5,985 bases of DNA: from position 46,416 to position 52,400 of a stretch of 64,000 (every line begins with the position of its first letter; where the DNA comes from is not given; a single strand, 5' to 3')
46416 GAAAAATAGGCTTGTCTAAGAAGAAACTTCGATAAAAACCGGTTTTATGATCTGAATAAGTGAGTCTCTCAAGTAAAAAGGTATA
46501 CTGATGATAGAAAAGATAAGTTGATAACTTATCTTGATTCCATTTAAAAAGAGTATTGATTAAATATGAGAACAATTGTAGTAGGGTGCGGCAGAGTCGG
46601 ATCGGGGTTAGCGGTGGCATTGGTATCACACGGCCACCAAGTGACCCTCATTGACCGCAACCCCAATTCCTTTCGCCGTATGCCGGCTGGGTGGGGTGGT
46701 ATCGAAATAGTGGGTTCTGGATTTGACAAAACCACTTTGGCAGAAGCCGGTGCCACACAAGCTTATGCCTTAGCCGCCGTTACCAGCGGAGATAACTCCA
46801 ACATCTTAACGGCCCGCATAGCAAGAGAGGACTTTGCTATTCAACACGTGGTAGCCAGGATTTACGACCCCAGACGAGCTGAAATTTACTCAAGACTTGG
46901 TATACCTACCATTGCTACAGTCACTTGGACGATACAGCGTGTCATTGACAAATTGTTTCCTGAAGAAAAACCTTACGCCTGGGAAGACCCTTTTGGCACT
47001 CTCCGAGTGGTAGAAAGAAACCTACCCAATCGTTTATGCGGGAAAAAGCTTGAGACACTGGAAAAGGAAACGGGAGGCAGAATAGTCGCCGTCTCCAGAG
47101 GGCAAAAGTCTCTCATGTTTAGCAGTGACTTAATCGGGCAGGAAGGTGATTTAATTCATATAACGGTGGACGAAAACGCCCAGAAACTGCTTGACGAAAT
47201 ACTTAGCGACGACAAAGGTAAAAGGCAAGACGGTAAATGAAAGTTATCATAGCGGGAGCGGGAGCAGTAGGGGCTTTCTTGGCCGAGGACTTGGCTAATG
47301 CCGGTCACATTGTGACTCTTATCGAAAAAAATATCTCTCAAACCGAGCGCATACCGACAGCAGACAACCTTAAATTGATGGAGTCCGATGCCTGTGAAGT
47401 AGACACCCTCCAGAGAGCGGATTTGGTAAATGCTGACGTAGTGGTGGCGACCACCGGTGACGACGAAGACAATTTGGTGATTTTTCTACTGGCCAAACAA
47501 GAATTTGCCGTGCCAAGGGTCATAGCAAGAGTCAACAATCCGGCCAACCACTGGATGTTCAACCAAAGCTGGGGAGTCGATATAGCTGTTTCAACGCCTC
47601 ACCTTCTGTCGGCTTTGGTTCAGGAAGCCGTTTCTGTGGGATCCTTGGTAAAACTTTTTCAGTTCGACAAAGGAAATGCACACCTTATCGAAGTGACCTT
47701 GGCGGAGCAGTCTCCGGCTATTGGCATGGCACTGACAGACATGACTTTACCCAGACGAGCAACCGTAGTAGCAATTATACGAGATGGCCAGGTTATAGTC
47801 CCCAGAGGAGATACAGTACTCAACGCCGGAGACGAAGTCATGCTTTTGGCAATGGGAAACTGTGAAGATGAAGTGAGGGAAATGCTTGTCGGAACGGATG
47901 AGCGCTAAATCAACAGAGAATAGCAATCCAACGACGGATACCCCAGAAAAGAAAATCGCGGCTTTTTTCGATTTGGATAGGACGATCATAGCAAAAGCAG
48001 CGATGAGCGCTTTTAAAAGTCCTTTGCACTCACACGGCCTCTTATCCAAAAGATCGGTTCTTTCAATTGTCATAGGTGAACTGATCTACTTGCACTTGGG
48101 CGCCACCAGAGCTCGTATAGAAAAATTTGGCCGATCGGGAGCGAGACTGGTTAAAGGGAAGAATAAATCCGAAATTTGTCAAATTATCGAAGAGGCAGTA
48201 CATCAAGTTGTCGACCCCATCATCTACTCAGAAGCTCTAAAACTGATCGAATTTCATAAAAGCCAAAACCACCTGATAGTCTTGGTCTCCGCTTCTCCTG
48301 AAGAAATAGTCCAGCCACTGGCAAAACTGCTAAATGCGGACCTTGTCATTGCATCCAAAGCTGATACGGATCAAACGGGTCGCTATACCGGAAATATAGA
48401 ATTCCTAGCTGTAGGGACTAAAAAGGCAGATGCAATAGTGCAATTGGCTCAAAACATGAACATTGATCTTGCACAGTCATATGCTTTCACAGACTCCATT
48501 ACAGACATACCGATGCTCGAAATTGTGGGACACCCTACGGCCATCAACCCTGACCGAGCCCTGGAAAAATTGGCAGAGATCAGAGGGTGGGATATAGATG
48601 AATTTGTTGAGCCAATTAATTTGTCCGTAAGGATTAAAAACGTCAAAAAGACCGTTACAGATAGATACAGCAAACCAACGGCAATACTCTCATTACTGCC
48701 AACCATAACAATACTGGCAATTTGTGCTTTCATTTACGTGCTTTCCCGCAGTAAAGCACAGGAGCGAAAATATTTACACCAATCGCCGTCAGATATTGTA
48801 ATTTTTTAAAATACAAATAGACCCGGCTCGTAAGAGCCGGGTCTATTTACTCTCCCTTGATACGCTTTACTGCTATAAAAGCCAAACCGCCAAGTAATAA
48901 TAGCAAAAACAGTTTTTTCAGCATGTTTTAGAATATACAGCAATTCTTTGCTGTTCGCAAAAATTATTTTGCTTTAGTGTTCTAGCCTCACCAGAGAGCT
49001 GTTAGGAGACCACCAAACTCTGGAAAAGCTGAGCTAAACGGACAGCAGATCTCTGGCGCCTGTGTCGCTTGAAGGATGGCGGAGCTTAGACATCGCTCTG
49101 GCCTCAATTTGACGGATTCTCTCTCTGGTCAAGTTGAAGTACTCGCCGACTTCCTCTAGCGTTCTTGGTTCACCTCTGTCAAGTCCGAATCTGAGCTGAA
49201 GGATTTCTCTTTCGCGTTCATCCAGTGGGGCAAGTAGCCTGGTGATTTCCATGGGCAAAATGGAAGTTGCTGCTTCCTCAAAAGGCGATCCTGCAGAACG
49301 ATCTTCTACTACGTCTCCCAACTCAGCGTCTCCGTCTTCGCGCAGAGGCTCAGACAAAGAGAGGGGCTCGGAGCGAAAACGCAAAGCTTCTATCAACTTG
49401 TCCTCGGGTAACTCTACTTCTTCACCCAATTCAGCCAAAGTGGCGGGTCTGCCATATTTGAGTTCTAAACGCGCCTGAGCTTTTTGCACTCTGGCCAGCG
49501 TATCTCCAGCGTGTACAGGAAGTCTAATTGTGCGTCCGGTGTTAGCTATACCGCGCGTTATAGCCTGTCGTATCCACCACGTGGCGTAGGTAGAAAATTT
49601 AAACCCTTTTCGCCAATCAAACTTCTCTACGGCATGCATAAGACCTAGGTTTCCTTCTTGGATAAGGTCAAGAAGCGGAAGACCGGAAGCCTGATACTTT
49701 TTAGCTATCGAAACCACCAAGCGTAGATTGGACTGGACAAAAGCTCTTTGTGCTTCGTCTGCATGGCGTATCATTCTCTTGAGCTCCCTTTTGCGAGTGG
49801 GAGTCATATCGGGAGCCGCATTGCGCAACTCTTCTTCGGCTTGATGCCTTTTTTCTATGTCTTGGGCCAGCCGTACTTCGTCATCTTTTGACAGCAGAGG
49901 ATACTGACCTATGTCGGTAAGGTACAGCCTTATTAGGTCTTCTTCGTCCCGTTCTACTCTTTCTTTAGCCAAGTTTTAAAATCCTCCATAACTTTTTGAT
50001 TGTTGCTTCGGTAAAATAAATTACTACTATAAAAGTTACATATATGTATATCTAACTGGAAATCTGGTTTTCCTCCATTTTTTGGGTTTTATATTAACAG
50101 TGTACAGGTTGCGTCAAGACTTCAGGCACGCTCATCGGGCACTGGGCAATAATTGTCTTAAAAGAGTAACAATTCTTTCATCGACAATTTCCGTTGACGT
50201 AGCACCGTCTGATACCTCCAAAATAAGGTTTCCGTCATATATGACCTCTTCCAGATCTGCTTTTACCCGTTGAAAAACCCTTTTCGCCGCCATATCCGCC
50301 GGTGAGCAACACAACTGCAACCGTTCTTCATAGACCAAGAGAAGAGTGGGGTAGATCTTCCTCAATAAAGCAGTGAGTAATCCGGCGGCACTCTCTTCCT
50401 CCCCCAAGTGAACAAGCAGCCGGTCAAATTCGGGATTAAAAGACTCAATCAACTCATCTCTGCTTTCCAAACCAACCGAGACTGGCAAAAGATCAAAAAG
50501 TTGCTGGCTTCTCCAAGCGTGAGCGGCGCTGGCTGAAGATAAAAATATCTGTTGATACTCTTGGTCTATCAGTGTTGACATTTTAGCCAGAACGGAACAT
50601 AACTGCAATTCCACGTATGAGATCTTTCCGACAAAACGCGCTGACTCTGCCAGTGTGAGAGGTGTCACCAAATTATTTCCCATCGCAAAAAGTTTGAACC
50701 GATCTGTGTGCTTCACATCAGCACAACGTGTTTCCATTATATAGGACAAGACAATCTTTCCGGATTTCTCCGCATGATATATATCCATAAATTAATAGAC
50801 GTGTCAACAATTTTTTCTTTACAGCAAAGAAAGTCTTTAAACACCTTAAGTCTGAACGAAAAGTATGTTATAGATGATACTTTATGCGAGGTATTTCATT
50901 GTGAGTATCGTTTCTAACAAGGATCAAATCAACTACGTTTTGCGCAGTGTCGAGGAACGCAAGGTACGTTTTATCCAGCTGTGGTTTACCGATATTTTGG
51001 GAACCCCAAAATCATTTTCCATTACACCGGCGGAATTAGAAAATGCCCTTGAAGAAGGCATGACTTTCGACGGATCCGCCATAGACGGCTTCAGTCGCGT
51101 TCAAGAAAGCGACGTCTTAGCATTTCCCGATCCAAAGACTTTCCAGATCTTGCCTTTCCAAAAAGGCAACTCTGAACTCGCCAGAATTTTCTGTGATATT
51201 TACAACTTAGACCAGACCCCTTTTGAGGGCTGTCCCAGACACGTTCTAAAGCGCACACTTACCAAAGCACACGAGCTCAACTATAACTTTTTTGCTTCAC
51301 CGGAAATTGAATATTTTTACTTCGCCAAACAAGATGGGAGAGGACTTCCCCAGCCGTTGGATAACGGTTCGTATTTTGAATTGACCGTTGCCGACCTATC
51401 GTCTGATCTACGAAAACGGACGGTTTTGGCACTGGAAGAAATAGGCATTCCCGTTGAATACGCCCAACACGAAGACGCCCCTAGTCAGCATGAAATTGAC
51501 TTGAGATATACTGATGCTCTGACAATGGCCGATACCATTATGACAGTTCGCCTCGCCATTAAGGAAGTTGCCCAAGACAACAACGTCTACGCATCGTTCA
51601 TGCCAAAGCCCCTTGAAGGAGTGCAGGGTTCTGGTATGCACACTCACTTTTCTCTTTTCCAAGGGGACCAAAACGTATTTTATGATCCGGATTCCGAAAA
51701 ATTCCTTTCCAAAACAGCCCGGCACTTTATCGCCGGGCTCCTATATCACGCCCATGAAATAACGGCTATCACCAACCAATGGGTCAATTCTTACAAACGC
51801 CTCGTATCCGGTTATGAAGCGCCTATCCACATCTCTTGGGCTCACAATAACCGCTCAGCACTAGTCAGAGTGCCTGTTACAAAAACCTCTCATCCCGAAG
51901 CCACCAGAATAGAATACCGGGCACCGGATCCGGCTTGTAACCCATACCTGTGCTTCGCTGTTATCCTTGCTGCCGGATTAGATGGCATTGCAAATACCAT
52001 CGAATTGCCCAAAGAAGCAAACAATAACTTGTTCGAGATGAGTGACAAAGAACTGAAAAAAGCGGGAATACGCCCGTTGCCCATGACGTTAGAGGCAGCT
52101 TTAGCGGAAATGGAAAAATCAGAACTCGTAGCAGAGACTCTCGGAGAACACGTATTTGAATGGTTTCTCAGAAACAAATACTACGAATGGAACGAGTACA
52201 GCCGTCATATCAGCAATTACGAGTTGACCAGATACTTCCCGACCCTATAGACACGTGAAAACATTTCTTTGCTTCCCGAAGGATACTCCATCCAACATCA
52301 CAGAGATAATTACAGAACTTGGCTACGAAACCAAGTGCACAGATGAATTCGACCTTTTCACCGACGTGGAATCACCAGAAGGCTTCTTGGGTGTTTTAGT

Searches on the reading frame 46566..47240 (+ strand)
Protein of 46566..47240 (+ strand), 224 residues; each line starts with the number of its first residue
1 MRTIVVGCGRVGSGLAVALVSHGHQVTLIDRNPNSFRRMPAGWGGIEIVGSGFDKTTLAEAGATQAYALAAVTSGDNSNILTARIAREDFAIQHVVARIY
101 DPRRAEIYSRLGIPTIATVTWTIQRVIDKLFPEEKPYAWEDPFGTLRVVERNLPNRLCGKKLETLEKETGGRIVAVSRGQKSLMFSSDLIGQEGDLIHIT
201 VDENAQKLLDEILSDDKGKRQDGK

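Call 33: search_protein_families(library=pfam, proteins=[window:46566-47240:+], max_evalue=0.0001)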
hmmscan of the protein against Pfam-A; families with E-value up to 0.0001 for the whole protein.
window:46566-47240:+ (224 aa): 5 families
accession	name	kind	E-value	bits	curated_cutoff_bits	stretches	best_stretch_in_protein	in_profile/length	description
PF02254.24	TrkA_N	-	3.4e-22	79.4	23.8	1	4-116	2-113/116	TrkA-N domain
PF02080.26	TrkA_C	-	1.1e-05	25.7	27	1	155-212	10-69/71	TrkA-C domain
PF02558.23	ApbA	-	2.7e-05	24.3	22.2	1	5-42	3-39/150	Ketopantoate reductase PanE/ApbA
PF03435.24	Sacchrp_dh_NADP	-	4.2e-05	24.3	25.1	0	4-57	2-57/129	Saccharopine dehydrogenase NADP binding domain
PF02737.24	3HCDH_N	-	4.8e-05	23.8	22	1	5-39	4-38/180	3-hydroxyacyl-CoA dehydrogenase, NAD binding domain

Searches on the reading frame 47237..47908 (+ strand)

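Call 33: search_protein_families(library=pfam, proteins=[window:47237-47908:+], max_evalue=0.0001)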
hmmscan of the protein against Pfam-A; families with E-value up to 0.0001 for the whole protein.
window:47237-47908:+ (223 aa): 6 families
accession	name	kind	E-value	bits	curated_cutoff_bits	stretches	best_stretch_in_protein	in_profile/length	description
PF02254.24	TrkA_N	-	2.8e-25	89.4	23.8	1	3-119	1-115/116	TrkA-N domain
PF02080.26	TrkA_C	-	1.3e-14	54.2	27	1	150-205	1-58/71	TrkA-C domain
PF13241.12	NAD_binding_7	-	3.1e-07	31.4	22.1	1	2-89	9-85/104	Putative NAD(P)-binding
PF13460.12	NAD_binding_10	-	2.3e-06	28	27.2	1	7-78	2-73/184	NAD(P)H-binding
PF02558.23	ApbA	-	2.6e-05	24.3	22.2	1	3-40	1-37/150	Ketopantoate reductase PanE/ApbA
PF01266.30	DAO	-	9.6e-05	22.5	27.9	0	2-32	1-31/353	FAD dependent oxidoreductase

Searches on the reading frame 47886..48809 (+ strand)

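Call 33: search_protein_families(library=pfam, proteins=[window:47886-48809:+], max_evalue=0.0001)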
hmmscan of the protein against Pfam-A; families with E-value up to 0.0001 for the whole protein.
window:47886-48809:+ (307 aa): 3 families
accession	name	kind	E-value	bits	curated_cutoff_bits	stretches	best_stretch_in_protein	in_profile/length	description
PF12710.13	HAD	-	1e-28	101.5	27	1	26-212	1-189/189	haloacid dehalogenase-like hydrolase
PF08282.18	Hydrolase_3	-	9.3e-10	39.1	20.9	1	131-220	147-228/255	haloacid dehalogenase-like hydrolase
PF00702.32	Hydrolase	-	1e-07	33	26.4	1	74-214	68-190/191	haloacid dehalogenase-like hydrolase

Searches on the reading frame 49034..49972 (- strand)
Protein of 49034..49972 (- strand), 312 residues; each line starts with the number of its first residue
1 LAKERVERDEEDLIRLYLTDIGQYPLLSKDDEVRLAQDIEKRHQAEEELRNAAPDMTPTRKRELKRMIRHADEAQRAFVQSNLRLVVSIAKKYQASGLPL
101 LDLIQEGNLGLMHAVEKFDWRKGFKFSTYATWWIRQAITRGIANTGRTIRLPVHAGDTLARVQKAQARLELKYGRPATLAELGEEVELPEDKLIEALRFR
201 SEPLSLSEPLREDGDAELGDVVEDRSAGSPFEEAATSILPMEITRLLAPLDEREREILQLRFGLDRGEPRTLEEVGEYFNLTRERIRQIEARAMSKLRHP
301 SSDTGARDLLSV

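Call 33: search_protein_families(library=pfam, proteins=[window:49034-49972:-], max_evalue=0.0001)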
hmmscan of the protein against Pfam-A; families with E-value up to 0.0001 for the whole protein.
window:49034-49972:- (312 aa): 4 families
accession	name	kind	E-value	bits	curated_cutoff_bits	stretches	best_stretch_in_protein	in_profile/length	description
PF04542.20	Sigma70_r2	-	2.9e-22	78.7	24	1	78-147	1-70/71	Sigma-70 region 2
PF04545.22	Sigma70_r4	-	3.9e-22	78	24.1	1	247-299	2-50/50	Sigma-70, region 4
PF04539.22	Sigma70_r3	-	4.3e-17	62.4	25.3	1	158-232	2-76/78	Sigma-70 region 3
PF00140.25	Sigma70_r1_2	-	5e-10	39.6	22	1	12-41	1-30/34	Sigma-70 factor, region 1.2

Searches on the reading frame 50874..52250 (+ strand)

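Call 33: search_protein_families(library=pfam, proteins=[window:50874-52250:+], max_evalue=0.0001)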
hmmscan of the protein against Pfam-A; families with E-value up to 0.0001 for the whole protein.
window:50874-52250:+ (458 aa): 2 families
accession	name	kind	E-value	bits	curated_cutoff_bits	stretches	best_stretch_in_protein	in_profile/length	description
PF00120.29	Gln-synt_C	-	1.9e-121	405.8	24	1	119-454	2-344/344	Glutamine synthetase, catalytic domain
PF03951.24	Gln-synt_N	-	2.9e-27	94.5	33.4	1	30-111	1-81/82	Glutamine synthetase, beta-Grasp domain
